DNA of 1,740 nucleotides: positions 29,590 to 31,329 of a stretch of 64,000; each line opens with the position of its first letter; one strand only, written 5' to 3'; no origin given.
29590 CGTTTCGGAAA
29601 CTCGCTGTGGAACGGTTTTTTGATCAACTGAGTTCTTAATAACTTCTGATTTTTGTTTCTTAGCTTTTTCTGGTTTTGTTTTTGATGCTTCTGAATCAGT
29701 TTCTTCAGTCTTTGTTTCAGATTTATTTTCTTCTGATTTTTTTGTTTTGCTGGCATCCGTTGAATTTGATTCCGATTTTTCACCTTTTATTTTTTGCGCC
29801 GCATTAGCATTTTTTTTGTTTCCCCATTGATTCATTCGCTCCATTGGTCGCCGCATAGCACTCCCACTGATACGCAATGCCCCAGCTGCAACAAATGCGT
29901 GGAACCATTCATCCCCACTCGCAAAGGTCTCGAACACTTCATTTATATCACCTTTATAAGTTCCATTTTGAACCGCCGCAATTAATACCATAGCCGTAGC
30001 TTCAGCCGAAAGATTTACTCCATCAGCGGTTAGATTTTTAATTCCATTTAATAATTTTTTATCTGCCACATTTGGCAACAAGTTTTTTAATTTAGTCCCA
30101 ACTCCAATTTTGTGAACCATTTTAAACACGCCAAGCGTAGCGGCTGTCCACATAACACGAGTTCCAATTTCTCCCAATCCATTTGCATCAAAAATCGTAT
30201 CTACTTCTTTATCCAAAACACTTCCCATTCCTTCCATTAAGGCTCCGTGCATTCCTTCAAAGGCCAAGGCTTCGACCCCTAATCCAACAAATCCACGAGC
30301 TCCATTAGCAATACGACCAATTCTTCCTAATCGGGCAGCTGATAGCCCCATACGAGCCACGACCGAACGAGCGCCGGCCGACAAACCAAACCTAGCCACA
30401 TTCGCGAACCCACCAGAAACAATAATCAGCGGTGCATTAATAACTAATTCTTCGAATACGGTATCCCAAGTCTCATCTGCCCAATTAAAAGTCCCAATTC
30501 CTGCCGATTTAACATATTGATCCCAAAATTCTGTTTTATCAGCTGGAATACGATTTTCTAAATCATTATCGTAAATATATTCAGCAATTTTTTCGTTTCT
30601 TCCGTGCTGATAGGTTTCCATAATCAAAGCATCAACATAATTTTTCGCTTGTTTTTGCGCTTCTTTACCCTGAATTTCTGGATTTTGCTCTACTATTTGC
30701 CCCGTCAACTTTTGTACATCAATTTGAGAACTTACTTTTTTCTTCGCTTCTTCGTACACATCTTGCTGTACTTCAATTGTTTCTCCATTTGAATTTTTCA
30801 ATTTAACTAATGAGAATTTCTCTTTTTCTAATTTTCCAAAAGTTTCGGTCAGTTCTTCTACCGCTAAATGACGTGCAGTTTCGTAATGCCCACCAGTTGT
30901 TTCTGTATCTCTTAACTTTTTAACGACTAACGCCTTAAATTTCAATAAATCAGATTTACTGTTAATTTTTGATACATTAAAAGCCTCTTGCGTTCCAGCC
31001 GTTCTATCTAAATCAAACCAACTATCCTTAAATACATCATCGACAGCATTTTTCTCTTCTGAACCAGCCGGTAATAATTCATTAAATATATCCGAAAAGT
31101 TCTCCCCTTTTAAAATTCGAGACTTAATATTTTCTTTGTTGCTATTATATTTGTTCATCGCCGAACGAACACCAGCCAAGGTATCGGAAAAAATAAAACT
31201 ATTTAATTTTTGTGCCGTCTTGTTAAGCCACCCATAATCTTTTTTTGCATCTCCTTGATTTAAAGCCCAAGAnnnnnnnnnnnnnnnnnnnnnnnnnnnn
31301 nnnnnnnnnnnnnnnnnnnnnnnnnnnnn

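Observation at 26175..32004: About 5.8-kb block of three orphan ORFs that may be one giant interrupted gene (in-frame TAA plus +1 overlap)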

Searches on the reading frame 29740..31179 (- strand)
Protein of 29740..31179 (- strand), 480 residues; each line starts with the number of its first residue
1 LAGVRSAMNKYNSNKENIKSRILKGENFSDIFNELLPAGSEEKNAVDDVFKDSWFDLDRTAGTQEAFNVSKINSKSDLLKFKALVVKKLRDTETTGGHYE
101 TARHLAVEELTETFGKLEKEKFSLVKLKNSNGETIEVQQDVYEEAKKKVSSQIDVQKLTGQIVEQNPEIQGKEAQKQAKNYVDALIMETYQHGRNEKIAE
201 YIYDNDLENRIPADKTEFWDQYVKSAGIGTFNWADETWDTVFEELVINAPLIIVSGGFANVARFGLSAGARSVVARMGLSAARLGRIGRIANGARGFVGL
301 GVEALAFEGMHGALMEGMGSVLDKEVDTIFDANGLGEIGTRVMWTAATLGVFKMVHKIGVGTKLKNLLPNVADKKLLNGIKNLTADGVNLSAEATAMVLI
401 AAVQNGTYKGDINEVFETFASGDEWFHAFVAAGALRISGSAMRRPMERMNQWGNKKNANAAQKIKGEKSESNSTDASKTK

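Call 27: search_protein_representatives(protein=window:29740-31179:-)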
Query: 480 residues. Proteins with E-value up to 0.001 (for the whole library): 75; up to 1e-10: 55; up to 1e-30: 5. The best 75 are listed.
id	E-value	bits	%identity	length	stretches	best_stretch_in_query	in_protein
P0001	0.0e+00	1034.1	100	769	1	8-480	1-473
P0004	9.4e-54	199.5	33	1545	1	11-458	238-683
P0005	9.5e-50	186.3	34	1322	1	70-478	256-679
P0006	1.1e-43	166.3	37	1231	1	97-445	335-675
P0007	4.3e-41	157.8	34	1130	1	91-462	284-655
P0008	6.6e-28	114.3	34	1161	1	76-448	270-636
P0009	2.5e-26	109.1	28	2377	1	7-470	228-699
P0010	8.4e-26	107.4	32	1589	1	71-443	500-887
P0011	4.0e-25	105.2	36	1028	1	72-440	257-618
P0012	5.3e-25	104.8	35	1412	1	129-446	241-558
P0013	3.3e-24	102.1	32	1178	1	99-443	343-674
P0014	7.2e-24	101.0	34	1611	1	66-457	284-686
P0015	7.5e-24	101.0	33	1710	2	67-300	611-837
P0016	8.2e-24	100.8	34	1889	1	177-438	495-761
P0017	8.7e-24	100.7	35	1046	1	123-455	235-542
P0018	1.0e-23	100.5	34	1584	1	132-442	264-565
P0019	2.0e-23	99.5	37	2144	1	143-448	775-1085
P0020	3.5e-22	95.5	33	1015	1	59-467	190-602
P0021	1.8e-21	93.1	32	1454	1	63-468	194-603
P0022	4.6e-21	91.8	32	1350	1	211-478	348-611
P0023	4.6e-21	91.8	32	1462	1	100-445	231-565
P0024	5.3e-21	91.6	36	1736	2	112-362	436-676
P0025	7.8e-21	91.0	34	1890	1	171-443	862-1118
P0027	9.0e-20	87.5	31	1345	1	166-448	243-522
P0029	3.1e-19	85.7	33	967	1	167-449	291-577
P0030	9.4e-19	84.2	35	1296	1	175-443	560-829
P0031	1.2e-18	83.8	32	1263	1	138-458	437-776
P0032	1.3e-18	83.7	36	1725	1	183-442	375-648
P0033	1.9e-18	83.2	34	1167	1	209-443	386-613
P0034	1.5e-17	80.2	31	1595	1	69-469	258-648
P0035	3.6e-17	78.9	34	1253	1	137-440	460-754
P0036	3.8e-17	78.9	30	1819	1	74-443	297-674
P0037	4.9e-17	78.5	35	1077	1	174-443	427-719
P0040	2.7e-16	76.1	37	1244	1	199-447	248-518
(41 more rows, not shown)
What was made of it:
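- Checked: 'Orphan' is wrong: 75 homologues exist (call 27).
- Most are 1000-2400 aa, with the ORF2-like part typically starting about 230-500 residues in (call 27).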

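Call 44: list_cluster_members(proteins=[P0004, P0005, P0006, P0007, P0008, P0009, P0010, P0011, P0012, P0013])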
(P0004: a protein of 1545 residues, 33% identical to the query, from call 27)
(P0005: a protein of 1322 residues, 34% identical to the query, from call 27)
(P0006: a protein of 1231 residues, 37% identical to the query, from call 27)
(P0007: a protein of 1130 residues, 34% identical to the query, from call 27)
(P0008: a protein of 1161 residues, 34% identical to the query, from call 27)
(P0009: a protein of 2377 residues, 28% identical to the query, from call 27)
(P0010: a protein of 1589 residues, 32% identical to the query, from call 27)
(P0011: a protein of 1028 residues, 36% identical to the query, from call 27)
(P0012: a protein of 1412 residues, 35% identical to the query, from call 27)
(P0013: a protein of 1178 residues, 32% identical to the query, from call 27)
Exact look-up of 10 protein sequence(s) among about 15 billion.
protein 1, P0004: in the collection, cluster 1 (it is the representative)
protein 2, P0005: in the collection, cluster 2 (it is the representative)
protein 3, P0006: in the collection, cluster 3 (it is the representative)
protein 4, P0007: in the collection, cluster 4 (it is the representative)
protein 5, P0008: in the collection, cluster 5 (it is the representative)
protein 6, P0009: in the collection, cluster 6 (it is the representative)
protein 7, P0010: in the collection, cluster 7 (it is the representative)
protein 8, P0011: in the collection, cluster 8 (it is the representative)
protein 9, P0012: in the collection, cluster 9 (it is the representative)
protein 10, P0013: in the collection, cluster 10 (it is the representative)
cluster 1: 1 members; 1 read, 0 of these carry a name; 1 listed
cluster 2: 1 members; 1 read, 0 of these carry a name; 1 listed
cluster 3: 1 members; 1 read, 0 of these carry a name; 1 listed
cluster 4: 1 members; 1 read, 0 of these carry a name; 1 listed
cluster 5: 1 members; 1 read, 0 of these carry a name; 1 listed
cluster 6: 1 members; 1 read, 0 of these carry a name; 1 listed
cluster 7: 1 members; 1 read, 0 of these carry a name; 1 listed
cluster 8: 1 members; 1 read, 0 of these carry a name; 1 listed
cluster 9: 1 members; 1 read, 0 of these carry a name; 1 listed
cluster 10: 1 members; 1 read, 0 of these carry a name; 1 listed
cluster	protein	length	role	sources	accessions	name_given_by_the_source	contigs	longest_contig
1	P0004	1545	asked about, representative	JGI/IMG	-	-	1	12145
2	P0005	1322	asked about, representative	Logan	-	-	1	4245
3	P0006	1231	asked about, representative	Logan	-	-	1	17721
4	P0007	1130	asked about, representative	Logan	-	-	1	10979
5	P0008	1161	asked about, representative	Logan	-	-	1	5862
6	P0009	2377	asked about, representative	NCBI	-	-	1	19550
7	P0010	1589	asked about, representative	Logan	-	-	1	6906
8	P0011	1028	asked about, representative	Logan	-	-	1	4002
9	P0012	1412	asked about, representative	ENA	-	-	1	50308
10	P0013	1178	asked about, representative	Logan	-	-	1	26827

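Call 50: search_protein_families(library=pfam, proteins=[P0004, P0005, P0006, P0007, P0008, P0009], max_evalue=0.001)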
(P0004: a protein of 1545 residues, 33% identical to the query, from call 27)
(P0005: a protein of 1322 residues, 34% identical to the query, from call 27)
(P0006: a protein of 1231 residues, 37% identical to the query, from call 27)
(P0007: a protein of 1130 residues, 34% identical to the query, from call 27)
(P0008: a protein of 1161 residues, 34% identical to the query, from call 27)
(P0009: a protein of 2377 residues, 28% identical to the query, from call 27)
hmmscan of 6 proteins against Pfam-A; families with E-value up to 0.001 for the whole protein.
P0004 (1545 aa): 0 families

P0005 (1322 aa): 0 families

P0006 (1231 aa): 3 families
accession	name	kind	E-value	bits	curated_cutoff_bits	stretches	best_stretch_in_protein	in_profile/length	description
PF00069.31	Pkinase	-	1e-12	48.4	31.7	1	938-1098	7-144/263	Protein kinase domain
PF07714.23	PK_Tyr_Ser-Thr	-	2.1e-06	27.7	23.1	1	993-1098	51-148/258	Protein tyrosine and serine/threonine kinase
PF01476.26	LysM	-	4.8e-05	23.7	20.9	1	36-88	1-43/43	LysM domain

P0007 (1130 aa): 2 families
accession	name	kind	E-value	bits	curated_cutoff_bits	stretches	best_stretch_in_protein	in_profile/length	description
PF00990.26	GGDEF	-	4.2e-10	40.1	23.8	1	986-1074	23-108/161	Diguanylate cyclase, GGDEF domain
PF22215.1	MLKL_N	-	0.00066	19.7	27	0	40-134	45-132/142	Mixed lineage kinase domain-like N-terminal domain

P0008 (1161 aa): 0 families

P0009 (2377 aa): 1 family
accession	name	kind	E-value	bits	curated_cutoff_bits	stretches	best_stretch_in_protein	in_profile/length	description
PF00226.36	DnaJ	-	9.2e-12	45.3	27.8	1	2316-2372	2-56/63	DnaJ domain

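Call 56: search_protein_families(library=pfam, proteins=[P0010, P0011, P0012, P0013, P0014, P0015, P0017], max_evalue=0.0001)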
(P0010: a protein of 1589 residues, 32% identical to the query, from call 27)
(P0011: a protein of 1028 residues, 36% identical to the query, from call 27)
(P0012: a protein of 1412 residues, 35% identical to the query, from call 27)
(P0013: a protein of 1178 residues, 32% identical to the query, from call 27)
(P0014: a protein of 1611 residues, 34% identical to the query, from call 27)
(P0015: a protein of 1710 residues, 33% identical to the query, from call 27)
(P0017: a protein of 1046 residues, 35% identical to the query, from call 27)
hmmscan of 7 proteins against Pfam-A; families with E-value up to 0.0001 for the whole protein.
P0010 (1589 aa): 2 families
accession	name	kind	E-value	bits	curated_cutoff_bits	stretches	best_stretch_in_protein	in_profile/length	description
PF00498.31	FHA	-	2.4e-05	25.1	20.7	1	1245-1291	1-45/67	FHA domain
PF00648.27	Peptidase_C2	-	5.2e-05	22.9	23.8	0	1321-1420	47-152/297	Calpain family cysteine protease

P0011 (1028 aa): 0 families

P0012 (1412 aa): 0 families

P0013 (1178 aa): 2 families
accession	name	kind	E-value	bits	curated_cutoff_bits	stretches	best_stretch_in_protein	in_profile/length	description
PF00069.31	Pkinase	-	5.9e-18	65.6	31.7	1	873-1034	6-147/263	Protein kinase domain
PF07714.23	PK_Tyr_Ser-Thr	-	2.5e-13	50.4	23.1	1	873-1033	6-150/258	Protein tyrosine and serine/threonine kinase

P0014 (1611 aa): 1 family
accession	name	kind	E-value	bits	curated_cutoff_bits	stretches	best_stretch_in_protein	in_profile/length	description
PF02661.23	Fic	-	2.2e-07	32.1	24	1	1427-1520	16-92/93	Fic/DOC family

P0015 (1710 aa): 0 families

P0017 (1046 aa): 0 families

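Call 57: search_protein_families(library=pfam, proteins=[P0016, P0018, P0019, P0020, P0022, P0023], max_evalue=0.0001)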
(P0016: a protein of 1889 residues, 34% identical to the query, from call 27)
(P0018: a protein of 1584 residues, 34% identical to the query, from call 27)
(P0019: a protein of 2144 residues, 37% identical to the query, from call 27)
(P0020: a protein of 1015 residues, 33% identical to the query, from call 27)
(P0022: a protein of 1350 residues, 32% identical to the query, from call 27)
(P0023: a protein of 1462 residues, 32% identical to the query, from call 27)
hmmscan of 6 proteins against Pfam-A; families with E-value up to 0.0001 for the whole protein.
P0016 (1889 aa): 1 family
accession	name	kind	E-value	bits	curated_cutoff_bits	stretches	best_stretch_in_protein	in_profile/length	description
PF18104.7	Tudor_2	-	2.3e-05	24.5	31.4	0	1364-1395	1-32/35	Jumonji domain-containing protein 2A Tudor domain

P0018 (1584 aa): 0 families

P0019 (2144 aa): 2 families
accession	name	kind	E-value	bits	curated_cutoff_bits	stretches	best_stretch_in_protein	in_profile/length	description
PF00648.27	Peptidase_C2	-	1.4e-05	24.8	23.8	0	1804-1860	38-96/297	Calpain family cysteine protease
PF00149.33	Metallophos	-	2.5e-05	25.3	21.5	1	1306-1465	3-116/191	Calcineurin-like phosphoesterase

P0020 (1015 aa): 0 families

P0022 (1350 aa): 0 families

P0023 (1462 aa): 0 families

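Call 62: find_encoding_contigs(protein=P0004, flank=10000, max_places=3)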
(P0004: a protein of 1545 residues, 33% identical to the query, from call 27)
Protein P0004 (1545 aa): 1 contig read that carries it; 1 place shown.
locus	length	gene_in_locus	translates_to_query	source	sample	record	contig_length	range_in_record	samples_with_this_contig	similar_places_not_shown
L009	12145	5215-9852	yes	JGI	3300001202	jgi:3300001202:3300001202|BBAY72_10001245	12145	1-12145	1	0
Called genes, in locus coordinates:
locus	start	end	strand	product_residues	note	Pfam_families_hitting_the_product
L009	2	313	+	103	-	?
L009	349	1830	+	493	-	PF00209:SNF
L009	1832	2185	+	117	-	-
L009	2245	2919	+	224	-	PF03167:UDG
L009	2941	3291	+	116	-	-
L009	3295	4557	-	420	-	PF02403:Seryl_tRNA_N, PF00587:tRNA-synt_2b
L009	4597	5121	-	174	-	PF01458:SUFBD_core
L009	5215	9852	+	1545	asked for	-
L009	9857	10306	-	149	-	PF13083:KH_KhpA-B (weak), PF01424:R3H (weak)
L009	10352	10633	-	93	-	PF01016:Ribosomal_L27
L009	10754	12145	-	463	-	?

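Call 69: search_protein_families(library=ncbifam, proteins=[P0004, P0012], max_evalue=0.01)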
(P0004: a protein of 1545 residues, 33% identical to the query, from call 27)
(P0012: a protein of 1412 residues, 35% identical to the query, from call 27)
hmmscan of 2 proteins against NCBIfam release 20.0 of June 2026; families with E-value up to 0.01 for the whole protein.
P0004 (1545 aa): 0 families

P0012 (1412 aa): 0 families

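Call 71: find_encoding_contigs(protein=P0009, flank=6000, max_places=2)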
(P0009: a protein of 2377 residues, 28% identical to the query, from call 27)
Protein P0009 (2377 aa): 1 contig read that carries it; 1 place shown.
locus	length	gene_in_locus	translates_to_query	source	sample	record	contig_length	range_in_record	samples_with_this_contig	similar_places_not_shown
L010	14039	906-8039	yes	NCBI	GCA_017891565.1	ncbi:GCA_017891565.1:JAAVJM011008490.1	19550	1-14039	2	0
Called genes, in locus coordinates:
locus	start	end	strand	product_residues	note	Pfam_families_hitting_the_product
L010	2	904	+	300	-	?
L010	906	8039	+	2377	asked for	PF00226:DnaJ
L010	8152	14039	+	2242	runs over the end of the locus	-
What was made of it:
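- Another family member (P0009) is directly followed by a second giant gene (call 71).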

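Call 72: find_encoding_contigs(protein=P0012, flank=6000, max_places=2)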
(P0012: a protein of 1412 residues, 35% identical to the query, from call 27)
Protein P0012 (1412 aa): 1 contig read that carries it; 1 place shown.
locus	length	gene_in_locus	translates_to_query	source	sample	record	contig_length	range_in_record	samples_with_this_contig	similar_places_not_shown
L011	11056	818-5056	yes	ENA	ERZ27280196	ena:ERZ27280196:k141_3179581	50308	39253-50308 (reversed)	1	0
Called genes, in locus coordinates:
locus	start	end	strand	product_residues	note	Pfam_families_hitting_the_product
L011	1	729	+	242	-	?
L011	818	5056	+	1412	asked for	-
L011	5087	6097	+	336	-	-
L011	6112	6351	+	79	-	-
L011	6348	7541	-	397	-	PF13173:AAA_14, PF13635:DUF4143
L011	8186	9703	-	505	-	PF00239:Resolvase, PF07508:Recombinase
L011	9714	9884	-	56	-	PF12728:HTH_17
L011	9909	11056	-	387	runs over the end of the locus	-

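Call 73: find_encoding_contigs(protein=P0006, flank=6000, max_places=2)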
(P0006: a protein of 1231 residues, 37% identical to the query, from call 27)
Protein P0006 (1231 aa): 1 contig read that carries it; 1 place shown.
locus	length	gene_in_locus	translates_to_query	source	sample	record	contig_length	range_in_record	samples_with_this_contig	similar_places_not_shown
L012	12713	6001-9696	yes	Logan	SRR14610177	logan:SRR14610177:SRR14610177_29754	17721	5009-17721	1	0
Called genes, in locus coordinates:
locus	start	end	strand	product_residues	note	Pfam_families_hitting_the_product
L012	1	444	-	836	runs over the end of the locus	PF00932:LTD, PF17963:Big_9 (weak), PF18911:PKD_4, PF00932:LTD, PF00565:SNase, PF00932:LTD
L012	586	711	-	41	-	-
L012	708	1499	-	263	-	-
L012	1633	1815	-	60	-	-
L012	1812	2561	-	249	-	-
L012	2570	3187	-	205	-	PF10517:DM13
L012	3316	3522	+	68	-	-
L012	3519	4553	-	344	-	PF13367:PrsW-protease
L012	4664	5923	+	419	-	PF00275:EPSP_synthase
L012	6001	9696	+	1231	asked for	PF00069:Pkinase, PF07714:PK_Tyr_Ser-Thr (weak)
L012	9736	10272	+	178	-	-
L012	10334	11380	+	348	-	PF02912:Phe_tRNA-synt_N, PF01409:tRNA-synt_2d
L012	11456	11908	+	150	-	PF02502:LacAB_rpiB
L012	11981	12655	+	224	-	PF00834:Ribul_P_3_epim, PF00215:OMPdecase (weak)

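Call 81: search_protein_families(library=pfam, proteins=[P0021, P0024, P0025, P0027, P0029, P0030, P0031], max_evalue=0.0001)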
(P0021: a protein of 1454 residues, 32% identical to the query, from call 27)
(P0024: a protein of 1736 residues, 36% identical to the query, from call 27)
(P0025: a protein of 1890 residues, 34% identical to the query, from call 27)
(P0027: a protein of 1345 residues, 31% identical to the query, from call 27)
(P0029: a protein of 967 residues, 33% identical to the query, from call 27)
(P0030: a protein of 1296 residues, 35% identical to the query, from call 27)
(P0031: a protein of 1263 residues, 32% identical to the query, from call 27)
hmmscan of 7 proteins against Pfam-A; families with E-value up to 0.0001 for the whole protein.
P0021 (1454 aa): 0 families

P0024 (1736 aa): 0 families

P0025 (1890 aa): 0 families

P0027 (1345 aa): 0 families

P0029 (967 aa): 1 family
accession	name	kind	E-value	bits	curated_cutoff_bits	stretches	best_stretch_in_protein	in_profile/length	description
PF02661.23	Fic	-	3.8e-08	34.5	24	1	758-873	7-91/93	Fic/DOC family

P0030 (1296 aa): 1 family
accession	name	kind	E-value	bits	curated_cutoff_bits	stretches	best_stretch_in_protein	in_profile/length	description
PF10411.14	DsbC_N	-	5.6e-05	23.1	25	0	262-286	26-51/70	Disulfide bond isomerase protein N-terminal domain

P0031 (1263 aa): 0 families
